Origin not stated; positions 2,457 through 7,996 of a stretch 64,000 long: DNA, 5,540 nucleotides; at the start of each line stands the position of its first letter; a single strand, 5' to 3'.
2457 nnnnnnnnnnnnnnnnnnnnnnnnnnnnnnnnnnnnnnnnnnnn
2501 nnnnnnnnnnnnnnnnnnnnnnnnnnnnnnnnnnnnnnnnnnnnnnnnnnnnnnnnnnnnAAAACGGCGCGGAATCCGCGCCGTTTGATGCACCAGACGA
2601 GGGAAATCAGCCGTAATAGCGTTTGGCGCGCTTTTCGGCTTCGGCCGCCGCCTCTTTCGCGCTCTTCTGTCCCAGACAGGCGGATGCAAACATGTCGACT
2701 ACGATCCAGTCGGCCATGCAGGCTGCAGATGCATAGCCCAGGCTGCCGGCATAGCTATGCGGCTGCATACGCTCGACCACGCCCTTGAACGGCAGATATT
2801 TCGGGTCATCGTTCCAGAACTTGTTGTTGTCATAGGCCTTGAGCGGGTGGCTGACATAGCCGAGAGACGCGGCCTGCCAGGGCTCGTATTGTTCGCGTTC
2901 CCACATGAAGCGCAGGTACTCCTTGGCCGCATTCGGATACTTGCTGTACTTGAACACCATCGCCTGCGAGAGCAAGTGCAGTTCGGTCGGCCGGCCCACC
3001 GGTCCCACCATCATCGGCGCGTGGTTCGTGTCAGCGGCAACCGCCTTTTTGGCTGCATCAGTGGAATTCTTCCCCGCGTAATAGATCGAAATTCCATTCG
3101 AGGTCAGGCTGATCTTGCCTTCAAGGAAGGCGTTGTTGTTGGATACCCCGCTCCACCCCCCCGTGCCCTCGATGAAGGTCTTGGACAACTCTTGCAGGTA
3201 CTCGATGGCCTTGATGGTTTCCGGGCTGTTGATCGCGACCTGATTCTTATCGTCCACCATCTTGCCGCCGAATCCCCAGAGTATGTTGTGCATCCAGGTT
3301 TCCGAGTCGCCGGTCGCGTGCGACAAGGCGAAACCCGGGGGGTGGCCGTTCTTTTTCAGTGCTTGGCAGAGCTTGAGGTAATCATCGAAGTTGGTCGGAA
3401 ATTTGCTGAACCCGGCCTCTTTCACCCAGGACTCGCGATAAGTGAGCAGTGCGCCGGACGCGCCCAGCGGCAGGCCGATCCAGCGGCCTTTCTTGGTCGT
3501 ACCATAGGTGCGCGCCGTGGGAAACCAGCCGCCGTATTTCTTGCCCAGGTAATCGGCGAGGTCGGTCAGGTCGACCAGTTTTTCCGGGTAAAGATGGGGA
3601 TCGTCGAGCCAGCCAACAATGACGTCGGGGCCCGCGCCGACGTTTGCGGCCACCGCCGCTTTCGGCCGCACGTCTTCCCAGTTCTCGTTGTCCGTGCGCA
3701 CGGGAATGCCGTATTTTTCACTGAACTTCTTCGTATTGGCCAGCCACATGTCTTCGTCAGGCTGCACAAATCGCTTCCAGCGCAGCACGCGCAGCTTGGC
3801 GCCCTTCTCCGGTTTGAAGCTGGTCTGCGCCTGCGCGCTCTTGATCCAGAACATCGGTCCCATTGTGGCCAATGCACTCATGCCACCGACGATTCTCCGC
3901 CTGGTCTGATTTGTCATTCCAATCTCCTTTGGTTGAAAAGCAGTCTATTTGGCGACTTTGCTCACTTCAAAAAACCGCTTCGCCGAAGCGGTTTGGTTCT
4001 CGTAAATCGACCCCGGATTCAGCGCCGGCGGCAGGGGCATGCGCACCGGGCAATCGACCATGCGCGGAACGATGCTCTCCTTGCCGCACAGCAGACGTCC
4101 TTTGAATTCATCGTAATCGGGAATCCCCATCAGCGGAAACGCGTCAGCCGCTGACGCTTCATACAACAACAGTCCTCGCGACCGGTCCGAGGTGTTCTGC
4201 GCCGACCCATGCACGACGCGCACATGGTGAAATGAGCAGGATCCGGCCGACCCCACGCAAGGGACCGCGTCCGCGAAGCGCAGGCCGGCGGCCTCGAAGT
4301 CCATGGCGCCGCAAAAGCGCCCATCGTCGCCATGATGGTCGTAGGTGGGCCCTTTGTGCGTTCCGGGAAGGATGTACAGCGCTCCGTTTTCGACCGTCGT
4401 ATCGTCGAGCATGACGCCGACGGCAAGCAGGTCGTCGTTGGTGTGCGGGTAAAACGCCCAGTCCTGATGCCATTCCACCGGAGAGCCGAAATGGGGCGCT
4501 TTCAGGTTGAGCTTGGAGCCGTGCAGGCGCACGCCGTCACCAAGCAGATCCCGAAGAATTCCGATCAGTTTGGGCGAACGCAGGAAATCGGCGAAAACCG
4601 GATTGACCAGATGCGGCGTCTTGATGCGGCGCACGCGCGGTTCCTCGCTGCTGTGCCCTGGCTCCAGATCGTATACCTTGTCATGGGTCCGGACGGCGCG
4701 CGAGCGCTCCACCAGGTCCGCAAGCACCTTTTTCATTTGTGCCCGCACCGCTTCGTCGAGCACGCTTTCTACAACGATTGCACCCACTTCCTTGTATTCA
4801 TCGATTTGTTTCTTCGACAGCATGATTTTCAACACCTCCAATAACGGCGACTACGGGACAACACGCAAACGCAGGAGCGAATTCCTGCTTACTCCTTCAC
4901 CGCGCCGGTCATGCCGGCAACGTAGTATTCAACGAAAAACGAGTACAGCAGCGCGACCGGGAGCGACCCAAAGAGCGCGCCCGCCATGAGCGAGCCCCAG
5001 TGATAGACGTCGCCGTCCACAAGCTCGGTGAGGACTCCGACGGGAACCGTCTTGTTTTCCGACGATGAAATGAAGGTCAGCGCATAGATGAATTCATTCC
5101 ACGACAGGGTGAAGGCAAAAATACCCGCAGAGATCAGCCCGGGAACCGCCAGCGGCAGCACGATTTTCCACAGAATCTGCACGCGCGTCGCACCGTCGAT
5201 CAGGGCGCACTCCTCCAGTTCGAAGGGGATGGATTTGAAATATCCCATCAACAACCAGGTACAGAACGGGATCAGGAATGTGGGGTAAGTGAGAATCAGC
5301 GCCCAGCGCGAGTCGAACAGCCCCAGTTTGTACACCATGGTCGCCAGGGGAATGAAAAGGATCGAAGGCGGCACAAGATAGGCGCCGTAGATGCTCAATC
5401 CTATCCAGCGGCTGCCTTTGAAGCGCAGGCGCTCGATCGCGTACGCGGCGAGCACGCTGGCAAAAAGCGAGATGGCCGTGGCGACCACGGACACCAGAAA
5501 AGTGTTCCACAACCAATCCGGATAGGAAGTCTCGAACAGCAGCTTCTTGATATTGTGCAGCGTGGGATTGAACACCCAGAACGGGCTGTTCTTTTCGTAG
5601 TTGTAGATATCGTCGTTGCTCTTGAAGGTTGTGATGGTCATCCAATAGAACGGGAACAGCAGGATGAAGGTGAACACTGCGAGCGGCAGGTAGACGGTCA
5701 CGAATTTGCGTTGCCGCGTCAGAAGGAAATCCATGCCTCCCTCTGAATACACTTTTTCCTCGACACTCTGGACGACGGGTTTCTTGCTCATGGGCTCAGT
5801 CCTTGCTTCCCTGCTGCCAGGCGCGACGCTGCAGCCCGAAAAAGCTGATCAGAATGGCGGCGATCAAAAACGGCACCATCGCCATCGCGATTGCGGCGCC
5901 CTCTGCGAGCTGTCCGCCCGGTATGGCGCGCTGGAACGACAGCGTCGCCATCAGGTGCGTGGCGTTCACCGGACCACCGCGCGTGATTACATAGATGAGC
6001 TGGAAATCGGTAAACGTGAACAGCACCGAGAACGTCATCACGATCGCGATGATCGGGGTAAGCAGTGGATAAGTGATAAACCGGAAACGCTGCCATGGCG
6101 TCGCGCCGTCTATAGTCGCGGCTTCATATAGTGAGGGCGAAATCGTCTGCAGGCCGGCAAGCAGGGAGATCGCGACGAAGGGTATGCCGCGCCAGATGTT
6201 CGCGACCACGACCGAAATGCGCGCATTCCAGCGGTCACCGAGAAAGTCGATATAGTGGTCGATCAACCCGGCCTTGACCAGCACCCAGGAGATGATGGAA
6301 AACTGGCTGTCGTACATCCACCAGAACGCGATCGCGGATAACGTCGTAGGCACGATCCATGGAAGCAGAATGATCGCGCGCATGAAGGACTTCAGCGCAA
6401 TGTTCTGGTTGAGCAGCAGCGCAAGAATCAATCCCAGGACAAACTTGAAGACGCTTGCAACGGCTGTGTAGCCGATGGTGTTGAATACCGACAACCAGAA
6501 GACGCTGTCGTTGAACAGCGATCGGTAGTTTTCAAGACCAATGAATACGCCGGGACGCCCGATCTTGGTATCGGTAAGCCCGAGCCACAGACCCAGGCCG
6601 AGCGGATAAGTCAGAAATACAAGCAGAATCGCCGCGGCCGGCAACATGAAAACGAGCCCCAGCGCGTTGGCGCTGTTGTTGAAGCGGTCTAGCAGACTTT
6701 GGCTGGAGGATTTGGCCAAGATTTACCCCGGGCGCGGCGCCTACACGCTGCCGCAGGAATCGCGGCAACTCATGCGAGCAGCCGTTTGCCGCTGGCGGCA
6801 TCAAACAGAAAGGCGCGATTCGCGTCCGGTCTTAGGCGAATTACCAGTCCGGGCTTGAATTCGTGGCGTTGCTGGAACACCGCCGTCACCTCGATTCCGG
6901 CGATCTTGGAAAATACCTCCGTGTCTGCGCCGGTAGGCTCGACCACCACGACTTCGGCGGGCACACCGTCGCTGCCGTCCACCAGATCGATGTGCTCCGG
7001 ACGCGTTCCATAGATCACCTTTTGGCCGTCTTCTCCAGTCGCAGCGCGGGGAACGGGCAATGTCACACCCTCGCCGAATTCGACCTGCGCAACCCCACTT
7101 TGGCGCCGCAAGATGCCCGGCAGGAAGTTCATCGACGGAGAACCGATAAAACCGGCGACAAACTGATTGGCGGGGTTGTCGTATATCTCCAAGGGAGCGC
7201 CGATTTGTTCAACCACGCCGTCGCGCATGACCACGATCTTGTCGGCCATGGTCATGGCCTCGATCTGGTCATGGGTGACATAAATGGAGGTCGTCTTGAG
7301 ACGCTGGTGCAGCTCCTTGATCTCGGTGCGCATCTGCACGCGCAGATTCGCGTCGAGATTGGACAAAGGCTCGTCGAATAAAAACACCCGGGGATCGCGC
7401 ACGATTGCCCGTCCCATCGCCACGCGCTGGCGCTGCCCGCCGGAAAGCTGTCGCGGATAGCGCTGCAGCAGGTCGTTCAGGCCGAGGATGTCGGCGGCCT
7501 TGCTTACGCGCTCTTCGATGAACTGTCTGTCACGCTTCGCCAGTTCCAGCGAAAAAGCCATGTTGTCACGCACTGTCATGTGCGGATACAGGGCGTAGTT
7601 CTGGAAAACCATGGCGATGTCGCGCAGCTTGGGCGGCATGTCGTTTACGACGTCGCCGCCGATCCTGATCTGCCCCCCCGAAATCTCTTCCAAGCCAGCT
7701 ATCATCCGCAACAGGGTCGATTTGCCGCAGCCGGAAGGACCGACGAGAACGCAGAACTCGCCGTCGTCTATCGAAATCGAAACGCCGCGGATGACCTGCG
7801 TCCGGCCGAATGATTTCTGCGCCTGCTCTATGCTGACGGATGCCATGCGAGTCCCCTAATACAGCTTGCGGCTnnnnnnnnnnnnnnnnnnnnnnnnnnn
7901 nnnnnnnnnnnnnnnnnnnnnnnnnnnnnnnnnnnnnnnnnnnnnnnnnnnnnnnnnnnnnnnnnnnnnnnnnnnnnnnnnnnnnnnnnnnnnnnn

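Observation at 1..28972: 29-kb supercluster: three corrinoid-dependent methyltransferase modules feeding tetrahydrofolate, set among O2-dependent oxygenases and three uptake systems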

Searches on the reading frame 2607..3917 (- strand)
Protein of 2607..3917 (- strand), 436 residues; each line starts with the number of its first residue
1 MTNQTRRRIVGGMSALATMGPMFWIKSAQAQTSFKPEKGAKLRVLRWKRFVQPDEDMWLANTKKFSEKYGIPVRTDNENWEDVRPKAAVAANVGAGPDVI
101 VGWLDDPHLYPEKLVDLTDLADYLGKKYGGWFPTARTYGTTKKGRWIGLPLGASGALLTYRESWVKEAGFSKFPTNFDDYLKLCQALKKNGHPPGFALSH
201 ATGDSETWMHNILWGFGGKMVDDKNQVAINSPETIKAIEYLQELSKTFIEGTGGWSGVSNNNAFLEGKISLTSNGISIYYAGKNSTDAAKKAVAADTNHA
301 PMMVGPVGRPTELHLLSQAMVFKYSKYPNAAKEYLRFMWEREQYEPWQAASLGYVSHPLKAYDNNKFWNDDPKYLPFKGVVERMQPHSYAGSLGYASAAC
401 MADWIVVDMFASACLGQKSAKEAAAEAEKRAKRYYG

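Call 4: search_protein_families(library=pfam, proteins=[window:2607-3917:-])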
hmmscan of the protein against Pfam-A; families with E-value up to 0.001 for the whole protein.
window:2607-3917:- (436 aa): 2 families
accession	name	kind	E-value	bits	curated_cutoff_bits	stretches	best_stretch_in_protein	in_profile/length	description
PF13416.11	SBP_bac_8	-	5.1e-30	105.6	27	1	63-373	4-276/279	Bacterial extracellular solute-binding protein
PF01547.30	SBP_bac_1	-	3.2e-24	86.9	26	1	62-340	14-302/307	Bacterial extracellular solute-binding protein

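Call 8: search_protein_families(library=ncbifam, proteins=[window:2607-3917:-], max_evalue=0.01)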
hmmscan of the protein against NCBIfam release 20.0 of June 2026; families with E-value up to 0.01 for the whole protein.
window:2607-3917:- (436 aa): 2 families
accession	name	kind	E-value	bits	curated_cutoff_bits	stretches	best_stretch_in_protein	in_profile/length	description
TIGR03851.1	chitin_NgcE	equivalog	0.00028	20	399.65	1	160-345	167-358/450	N-acetylglucosamine/diacetylchitobiose ABC transporter substrate-binding protein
NF008211.0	PRK10974.1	equivalog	0.0021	16.7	411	1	134-247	125-245/439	sn-glycerol-3-phosphate ABC transporter substrate-binding protein UgpB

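Call 49: search_solved_structures(query=window:2607-3917:-, max_evalue=0.001)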
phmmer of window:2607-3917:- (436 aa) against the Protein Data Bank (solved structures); distinct sequences matched with E-value up to 0.001: 16.
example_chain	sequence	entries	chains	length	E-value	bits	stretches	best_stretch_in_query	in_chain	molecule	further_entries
6dtq_A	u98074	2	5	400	2.4e-12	49.5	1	96-366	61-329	maltose-binding protein MalE3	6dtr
9xf5_A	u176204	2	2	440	6.3e-11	44.8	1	64-259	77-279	ABC transporter substrate-binding protein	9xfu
5ci5_A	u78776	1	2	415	3.6e-08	35.7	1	55-248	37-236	Extracellular solute-binding protein family 1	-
7v09_A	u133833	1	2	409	2.3e-06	29.7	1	83-370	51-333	Multiple sugar transport system periplasmic sugar-binding protein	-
3jzj_A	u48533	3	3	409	4e-06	28.9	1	142-311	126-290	Acarbose/maltose binding protein GacH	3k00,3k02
3k01_A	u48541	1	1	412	4.1e-06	28.9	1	142-311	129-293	Acarbose/maltose binding protein GacH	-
5ysb_A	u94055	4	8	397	1.9e-05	26.7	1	62-377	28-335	Lin1841 protein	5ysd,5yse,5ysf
2gha_A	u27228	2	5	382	4.8e-05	25.4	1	63-275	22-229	maltose ABC transporter, periplasmic maltose-binding protein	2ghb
6dtu_A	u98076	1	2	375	4.8e-05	25.3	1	63-275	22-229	maltose-binding protein MalE1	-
5iai_A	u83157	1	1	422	0.00011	24.2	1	141-268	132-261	Sugar ABC transporter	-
8vqk_A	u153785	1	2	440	0.00019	23.4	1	81-371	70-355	Putative ABC transporter periplasmic-binding protein YcjN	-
9rwc_A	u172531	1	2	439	0.00033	22.6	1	148-353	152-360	Sugar ABC transporter, sugar-binding protein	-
9rsi_A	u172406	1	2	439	0.00034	22.5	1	148-353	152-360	Sugar ABC transporter, sugar-binding protein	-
9rsl_A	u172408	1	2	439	0.00035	22.5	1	147-353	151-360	Sugar ABC transporter, sugar-binding protein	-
9s0l_A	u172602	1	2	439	0.00044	22.2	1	149-353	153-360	Sugar ABC transporter, sugar-binding protein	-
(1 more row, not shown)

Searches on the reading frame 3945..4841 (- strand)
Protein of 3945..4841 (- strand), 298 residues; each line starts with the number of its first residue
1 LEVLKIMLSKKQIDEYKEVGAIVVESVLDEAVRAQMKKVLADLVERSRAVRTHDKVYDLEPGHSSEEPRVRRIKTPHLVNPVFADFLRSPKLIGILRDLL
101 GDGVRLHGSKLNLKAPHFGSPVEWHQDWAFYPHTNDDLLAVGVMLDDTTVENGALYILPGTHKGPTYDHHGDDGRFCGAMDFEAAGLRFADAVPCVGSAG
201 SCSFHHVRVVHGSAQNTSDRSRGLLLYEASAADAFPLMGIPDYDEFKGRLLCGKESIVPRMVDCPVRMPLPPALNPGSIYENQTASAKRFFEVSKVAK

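Call 4: search_protein_families(library=pfam, proteins=[window:3945-4841:-])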
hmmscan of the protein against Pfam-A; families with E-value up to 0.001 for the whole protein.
window:3945-4841:- (298 aa): 1 family
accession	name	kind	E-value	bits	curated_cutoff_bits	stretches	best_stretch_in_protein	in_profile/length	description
PF05721.19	PhyH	-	3.2e-33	116.2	22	1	16-222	1-211/213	Phytanoyl-CoA dioxygenase (PhyH)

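Call 8: search_protein_families(library=ncbifam, proteins=[window:3945-4841:-], max_evalue=0.01)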
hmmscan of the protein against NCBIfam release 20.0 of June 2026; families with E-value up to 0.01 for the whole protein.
window:3945-4841:- (298 aa): 3 families
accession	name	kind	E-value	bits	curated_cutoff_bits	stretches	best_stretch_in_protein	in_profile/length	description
TIGR02408.1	ectoine_ThpD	equivalog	5.4e-19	68.6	336.5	1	8-163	17-170/277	ectoine hydroxylase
NF052437.1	MPhHdxlPhnYGIM8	equivalog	4.7e-08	32.8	500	1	5-226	2-210/260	methylphosphonate hydroxylase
TIGR01762.1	chlorin-enz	subfamily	0.0021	17.4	226.3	0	138-170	133-165/288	chlorinating enzyme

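Call 59: search_solved_structures(query=window:3945-4841:-, max_evalue=0.001)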
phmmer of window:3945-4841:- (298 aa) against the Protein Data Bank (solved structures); distinct sequences matched with E-value up to 0.001: 19.
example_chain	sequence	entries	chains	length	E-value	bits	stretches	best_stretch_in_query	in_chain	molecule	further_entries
4xab_A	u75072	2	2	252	1.1e-18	70.6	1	10-225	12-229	EvdO2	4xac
7dzz_A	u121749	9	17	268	5e-18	68.4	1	8-228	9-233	Phytanoyl-CoA dioxygenase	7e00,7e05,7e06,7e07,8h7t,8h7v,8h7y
7e01_A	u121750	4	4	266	5.1e-18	68.4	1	8-228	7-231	Phytanoyl-CoA dioxygenase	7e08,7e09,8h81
7dt0_A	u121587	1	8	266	9.1e-17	64.3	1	8-228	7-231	Phytanoyl-CoA dioxygenase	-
3emr_A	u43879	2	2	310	2e-13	53.3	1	8-223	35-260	EctD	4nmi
5nch_A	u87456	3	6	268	3.3e-13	52.6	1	7-229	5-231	Leucine hydroxylase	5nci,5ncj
2opw_A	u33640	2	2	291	4.2e-12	49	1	76-228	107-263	PHYHD1 protein | Phytanoyl-CoA dioxygenase domain-containing protein 1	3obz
4mhr_A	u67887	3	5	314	9.7e-12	47.8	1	9-228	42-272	Ectoine hydroxylase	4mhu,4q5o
6zyk_A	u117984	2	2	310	6.5e-11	45.1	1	77-222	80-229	Monooxygenase | Uncharacterized protein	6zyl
5ep9_A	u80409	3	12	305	1.7e-09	40.4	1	88-248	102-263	SnoN,Epimerase SnoN | SnoN,SnoN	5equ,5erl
5epa_A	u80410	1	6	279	2.5e-09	39.8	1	8-224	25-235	SnoK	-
2a1x_A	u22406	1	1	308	1.8e-08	37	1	86-233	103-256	Phytanoyl-CoA dioxygenase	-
6ec3_A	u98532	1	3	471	2.7e-08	36.4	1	12-233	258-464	Methyltransferase domain-containing protein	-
4xbz_A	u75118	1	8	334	1.5e-07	34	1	10-234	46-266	EvdO1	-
4xaa_A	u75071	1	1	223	1.3e-05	27.6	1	107-229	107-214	Putative oxygenase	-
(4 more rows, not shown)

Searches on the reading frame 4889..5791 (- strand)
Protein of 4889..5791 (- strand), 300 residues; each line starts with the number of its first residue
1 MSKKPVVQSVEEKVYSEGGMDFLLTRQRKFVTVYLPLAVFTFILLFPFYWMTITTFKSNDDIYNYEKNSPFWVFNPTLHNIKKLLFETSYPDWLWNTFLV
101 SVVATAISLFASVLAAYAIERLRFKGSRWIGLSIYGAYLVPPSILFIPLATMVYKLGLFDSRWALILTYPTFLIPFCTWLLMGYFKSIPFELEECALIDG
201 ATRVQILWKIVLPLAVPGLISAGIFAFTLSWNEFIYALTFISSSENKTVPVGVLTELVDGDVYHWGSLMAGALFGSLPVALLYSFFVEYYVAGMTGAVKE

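Call 4: search_protein_families(library=pfam, proteins=[window:4889-5791:-])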
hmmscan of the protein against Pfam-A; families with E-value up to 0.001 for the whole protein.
window:4889-5791:- (300 aa): 1 family
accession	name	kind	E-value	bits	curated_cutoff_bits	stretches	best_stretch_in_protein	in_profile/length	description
PF00528.27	BPD_transp_1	-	8.4e-17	61.9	26.4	1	111-293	4-181/184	Binding-protein-dependent transport system inner membrane component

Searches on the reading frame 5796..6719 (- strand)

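Call 4: search_protein_families(library=pfam, proteins=[window:5796-6719:-])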
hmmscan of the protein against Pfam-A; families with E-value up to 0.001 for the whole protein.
window:5796-6719:- (307 aa): 1 family
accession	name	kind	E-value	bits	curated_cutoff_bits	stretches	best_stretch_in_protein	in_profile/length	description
PF00528.27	BPD_transp_1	-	4.9e-16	59.4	26.4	1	93-294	2-175/184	Binding-protein-dependent transport system inner membrane component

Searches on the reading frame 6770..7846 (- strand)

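Call 4: search_protein_families(library=pfam, proteins=[window:6770-7846:-])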
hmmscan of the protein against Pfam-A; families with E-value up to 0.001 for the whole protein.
window:6770-7846:- (358 aa): 9 families
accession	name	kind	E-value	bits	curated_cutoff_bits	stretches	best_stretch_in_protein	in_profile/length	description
PF00005.33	ABC_tran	-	4.5e-33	115.2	25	1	20-161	2-136/137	ABC transporter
PF17912.7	OB_MalK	-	2.7e-14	54.2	27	1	235-286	1-53/53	MalK OB fold domain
PF08402.16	TOBE_2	-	8e-09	35.9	21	1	282-348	4-76/76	TOBE domain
PF13304.12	AAA_21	-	3.2e-06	27.9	27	0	33-55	3-25/304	AAA domain, putative AbiEii toxin, Type IV TA system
PF20703.3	nSTAND1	-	4.1e-06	27.1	27.1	1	6-52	10-54/379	Novel STAND NTPase 1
PF02463.25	SMC_N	-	6.6e-06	26.2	40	1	29-210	24-217/220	RecF/RecN/SMC N terminal domain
PF17850.7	CysA_C_terminal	-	8.4e-06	26.7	29.7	1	259-288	15-43/43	CysA C-terminal regulatory domain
PF03193.22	RsgA_GTPase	-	0.0004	20.7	30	1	27-61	105-138/174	RsgA GTPase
PF13401.12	AAA_22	-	0.00097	19.9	27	0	29-53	5-29/130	AAA domain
